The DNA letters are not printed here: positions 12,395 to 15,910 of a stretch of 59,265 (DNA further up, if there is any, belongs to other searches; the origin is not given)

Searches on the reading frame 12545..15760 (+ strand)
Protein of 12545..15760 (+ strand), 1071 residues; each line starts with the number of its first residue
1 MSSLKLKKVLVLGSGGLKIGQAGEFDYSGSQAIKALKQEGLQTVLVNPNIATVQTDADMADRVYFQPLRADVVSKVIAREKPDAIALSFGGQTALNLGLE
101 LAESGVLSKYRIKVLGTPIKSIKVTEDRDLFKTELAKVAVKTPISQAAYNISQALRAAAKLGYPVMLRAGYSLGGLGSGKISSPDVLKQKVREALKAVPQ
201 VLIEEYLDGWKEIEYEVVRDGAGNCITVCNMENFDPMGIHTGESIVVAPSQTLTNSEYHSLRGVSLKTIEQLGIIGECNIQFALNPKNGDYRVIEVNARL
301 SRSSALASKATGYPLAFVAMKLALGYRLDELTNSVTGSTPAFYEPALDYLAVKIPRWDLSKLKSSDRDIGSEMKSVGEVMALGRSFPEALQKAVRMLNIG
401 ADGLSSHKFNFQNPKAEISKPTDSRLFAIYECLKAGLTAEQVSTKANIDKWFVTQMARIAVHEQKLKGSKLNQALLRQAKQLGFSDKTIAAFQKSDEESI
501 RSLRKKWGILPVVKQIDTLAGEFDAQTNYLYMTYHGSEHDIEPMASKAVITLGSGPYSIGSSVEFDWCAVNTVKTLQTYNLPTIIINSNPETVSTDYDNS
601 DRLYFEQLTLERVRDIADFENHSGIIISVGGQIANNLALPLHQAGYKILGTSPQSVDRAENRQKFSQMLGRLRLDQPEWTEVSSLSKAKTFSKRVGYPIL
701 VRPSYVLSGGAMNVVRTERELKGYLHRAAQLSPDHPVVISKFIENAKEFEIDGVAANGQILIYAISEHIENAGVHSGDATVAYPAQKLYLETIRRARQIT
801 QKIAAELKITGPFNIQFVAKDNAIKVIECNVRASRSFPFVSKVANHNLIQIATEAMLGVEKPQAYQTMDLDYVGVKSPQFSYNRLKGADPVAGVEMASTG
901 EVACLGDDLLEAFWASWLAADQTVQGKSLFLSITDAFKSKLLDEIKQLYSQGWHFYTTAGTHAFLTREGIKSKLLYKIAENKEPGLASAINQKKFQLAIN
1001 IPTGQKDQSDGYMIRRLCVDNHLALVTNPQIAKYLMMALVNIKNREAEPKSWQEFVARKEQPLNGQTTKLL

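Call 22: search_protein_families(library=pfam, proteins=[window:12545-15760:+], max_evalue=0.001)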
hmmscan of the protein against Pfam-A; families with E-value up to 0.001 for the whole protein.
window:12545-15760:+ (1071 aa): 8 families
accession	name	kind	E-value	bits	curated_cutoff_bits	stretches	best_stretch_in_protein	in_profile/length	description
PF02786.22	CPSase_L_D2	-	7e-99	330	19.8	2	127-330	1-210/211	Carbamoyl-phosphate synthase L chain, ATP binding domain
PF25596.1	CPSase_L_D1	-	1.3e-88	293.2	27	2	7-123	3-117/118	Carbamoyl phosphate synthase preATP-grasp domain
PF02787.25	CPSase_L_D3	-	4e-23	81.6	26.6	1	417-491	2-78/80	Carbamoyl-phosphate synthetase large chain, oligomerisation domain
PF02222.28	ATP-grasp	-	7e-18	65.3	27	2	668-832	2-162/179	ATP-grasp domain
PF07478.18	Dala_Dala_lig_C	-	3.4e-17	63.1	24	2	156-298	30-174/204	D-ala D-ala ligase C-terminus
PF02142.27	MGS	-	4.4e-14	52.8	24.1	1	941-1027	2-94/94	MGS-like domain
PF15632.11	ATPgrasp_Ter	-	7.5e-12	45.6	29.1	1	747-864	14-116/131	ATP-grasp in the biosynthetic pathway with Ter operon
PF02655.19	ATP-grasp_3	-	2.2e-05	25.1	23.2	0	694-833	29-157/160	ATP-grasp domain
